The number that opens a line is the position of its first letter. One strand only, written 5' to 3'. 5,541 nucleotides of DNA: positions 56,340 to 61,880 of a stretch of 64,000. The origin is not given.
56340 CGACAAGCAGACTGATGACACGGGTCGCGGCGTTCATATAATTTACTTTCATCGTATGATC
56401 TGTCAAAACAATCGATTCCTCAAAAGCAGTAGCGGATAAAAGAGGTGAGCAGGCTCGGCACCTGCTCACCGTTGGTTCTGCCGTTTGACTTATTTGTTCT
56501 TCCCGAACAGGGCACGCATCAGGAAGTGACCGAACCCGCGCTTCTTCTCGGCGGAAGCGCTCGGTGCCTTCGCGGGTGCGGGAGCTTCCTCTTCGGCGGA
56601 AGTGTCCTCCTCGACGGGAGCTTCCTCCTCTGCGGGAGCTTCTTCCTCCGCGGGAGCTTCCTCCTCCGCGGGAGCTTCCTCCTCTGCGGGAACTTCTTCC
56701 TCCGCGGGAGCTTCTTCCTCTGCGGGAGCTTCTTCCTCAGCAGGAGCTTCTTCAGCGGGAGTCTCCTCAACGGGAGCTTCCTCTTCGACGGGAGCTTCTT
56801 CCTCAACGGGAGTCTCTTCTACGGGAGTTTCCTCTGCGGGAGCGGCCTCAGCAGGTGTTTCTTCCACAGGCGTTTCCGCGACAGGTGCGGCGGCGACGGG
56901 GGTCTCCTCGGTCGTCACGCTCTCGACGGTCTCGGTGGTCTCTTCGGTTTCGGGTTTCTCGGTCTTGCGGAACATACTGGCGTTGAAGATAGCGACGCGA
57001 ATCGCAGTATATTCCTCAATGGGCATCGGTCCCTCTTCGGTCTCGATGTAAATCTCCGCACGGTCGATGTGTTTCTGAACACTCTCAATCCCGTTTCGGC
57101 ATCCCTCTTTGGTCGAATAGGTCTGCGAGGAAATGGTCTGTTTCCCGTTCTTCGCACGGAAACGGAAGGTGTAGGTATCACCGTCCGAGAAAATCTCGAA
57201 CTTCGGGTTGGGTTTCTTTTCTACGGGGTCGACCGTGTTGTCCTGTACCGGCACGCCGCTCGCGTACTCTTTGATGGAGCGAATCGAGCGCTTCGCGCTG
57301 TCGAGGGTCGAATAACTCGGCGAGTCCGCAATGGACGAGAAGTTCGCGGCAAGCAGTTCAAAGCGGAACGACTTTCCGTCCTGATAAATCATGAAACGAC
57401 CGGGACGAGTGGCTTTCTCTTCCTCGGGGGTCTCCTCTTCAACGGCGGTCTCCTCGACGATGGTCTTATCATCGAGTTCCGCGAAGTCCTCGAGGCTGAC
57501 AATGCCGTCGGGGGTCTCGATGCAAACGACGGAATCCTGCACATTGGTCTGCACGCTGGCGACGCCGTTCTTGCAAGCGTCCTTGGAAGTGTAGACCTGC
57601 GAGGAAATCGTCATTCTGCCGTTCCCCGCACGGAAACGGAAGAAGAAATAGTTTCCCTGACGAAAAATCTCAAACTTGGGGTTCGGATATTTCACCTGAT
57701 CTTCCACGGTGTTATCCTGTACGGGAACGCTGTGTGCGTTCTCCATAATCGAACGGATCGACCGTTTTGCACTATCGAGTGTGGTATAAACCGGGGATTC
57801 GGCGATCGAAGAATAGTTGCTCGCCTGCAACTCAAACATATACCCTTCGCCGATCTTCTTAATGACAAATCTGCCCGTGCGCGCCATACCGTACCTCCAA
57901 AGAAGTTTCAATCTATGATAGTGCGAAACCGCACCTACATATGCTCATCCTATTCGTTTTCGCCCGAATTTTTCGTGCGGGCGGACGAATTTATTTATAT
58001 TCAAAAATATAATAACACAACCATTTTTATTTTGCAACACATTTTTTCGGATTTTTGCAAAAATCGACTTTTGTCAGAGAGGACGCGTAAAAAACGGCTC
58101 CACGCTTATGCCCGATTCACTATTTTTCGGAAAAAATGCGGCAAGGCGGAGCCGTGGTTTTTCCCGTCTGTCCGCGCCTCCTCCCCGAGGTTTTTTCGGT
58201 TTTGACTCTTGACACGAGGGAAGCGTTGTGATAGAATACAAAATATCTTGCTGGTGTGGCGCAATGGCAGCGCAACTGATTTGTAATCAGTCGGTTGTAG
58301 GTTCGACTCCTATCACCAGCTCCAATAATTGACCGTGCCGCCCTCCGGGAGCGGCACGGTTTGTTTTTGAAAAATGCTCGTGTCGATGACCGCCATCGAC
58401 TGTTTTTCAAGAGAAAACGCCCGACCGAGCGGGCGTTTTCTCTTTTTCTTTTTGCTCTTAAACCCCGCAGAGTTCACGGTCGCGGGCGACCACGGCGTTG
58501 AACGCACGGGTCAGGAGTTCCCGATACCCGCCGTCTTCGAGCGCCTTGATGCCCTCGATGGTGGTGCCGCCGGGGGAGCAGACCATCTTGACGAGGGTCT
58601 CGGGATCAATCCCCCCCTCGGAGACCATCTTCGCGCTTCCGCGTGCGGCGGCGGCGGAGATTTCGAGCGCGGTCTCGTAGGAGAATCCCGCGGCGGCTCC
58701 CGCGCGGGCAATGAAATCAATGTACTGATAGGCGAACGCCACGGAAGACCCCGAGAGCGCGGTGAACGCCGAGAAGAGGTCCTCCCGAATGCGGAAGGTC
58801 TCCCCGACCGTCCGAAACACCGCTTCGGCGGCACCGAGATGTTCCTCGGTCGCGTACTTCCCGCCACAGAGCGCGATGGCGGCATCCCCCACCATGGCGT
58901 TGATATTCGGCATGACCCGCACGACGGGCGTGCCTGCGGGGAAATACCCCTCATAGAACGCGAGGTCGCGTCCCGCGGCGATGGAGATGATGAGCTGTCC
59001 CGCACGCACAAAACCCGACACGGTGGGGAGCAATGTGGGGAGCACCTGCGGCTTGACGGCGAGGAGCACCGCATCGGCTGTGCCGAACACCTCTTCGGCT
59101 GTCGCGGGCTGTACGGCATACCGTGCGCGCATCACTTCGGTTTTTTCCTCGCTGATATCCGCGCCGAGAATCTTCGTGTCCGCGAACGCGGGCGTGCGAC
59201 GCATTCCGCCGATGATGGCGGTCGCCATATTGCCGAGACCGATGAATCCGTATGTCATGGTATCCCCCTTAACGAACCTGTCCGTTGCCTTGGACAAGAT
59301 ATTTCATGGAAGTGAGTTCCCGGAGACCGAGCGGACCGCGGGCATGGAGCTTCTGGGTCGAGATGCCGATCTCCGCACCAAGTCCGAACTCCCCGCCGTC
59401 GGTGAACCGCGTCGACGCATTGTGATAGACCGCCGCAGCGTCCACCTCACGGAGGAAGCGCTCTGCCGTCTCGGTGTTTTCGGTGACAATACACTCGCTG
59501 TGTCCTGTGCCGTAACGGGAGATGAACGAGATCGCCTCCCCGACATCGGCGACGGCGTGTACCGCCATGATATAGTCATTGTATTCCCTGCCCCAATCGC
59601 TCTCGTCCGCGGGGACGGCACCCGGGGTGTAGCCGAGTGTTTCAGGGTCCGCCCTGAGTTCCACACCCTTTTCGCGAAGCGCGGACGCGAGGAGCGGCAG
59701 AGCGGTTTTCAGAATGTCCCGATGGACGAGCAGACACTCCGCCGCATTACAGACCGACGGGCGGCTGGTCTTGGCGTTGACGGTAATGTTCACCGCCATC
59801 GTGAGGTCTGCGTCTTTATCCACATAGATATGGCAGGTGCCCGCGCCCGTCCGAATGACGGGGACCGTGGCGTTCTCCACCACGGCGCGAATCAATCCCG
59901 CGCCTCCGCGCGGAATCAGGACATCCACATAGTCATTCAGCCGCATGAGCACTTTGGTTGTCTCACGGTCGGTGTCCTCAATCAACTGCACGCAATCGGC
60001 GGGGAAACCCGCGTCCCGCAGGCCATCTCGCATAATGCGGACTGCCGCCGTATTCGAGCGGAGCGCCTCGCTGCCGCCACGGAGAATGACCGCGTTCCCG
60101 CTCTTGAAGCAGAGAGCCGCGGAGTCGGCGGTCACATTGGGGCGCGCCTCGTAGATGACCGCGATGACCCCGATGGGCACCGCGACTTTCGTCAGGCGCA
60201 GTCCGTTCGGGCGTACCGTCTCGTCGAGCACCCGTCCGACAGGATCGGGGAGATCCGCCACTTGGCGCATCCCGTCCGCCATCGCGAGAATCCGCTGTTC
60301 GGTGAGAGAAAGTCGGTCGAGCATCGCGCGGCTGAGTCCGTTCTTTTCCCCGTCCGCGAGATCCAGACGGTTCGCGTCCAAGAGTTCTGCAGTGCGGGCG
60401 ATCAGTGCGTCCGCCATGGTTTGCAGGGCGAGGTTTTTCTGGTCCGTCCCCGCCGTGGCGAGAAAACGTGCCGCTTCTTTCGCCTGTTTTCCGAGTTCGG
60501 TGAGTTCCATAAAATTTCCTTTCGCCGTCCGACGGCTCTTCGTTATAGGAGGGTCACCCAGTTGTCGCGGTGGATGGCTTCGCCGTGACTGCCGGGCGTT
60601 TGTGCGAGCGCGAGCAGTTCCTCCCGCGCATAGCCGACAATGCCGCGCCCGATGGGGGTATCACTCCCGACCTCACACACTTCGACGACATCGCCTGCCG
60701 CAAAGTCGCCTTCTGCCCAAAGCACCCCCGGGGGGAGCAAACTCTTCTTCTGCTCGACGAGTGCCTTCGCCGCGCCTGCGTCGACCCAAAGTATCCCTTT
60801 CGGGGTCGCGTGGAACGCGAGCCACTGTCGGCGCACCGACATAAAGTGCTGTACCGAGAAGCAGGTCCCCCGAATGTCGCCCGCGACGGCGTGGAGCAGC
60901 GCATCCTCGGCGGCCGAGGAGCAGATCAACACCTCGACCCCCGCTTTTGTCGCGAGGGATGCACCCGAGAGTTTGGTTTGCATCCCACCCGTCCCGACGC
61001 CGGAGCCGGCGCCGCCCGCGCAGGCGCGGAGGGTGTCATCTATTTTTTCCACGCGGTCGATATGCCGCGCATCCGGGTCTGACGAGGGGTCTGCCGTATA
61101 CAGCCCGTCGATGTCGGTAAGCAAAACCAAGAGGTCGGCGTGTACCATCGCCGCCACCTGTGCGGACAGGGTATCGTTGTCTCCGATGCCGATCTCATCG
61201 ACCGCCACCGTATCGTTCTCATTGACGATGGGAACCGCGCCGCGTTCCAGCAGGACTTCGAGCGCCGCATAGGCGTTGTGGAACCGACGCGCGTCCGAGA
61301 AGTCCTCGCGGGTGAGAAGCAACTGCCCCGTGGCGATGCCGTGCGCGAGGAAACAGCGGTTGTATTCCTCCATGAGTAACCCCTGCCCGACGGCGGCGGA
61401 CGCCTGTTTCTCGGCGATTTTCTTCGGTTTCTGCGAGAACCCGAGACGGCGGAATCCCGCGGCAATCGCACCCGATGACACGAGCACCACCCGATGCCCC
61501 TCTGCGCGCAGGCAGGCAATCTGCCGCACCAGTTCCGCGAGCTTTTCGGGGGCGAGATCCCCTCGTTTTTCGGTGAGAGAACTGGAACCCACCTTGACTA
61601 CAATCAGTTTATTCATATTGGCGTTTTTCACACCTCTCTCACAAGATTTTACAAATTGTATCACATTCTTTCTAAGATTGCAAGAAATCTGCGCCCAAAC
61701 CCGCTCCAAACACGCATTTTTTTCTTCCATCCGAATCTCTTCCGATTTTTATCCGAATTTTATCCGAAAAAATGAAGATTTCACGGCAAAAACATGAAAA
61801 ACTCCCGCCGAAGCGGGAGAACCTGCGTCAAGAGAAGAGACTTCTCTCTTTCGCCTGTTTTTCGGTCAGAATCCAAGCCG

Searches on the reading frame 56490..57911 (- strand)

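Call 29: search_protein_families(library=pfam, proteins=[window:56490-57911:-], max_evalue=0.0001)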
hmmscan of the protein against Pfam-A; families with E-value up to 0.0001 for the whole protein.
window:56490-57911:- (473 aa): 1 family
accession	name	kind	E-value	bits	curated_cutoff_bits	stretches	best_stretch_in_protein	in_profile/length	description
PF07411.17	DUF1508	-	8.3e-45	150.9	22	4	245-288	4-47/48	Domain of unknown function (DUF1508)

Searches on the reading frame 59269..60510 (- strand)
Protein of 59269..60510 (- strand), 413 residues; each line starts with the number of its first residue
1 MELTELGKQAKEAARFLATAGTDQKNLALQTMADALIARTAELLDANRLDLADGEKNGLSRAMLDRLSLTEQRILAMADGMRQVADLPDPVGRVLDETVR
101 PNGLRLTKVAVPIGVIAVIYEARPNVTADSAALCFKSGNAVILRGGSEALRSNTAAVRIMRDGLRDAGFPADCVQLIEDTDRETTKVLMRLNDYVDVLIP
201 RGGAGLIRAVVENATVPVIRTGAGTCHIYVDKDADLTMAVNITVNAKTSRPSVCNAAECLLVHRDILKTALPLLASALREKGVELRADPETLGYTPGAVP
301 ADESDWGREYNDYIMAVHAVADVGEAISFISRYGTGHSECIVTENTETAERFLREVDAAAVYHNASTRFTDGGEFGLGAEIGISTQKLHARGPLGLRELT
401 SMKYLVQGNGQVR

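Call 29: search_protein_families(library=pfam, proteins=[window:59269-60510:-], max_evalue=0.0001)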
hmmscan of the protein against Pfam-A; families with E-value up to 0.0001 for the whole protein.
window:59269-60510:- (413 aa): 1 family
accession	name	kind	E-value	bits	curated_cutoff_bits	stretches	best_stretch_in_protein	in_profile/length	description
PF00171.27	Aldedh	-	4.6e-21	75.4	23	1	11-289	29-304/461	Aldehyde dehydrogenase family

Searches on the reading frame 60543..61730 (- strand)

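Call 29: search_protein_families(library=pfam, proteins=[window:60543-61730:-], max_evalue=0.0001)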
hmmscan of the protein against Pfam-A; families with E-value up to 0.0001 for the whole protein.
window:60543-61730:- (395 aa): 2 families
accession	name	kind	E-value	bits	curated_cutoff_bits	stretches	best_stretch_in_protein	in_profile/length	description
PF00696.33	AA_kinase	-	4.9e-51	174.2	24.9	1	41-271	1-234/234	Amino acid kinase family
PF01472.26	PUA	-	5.6e-15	55.5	24.8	1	313-374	2-61/74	PUA domain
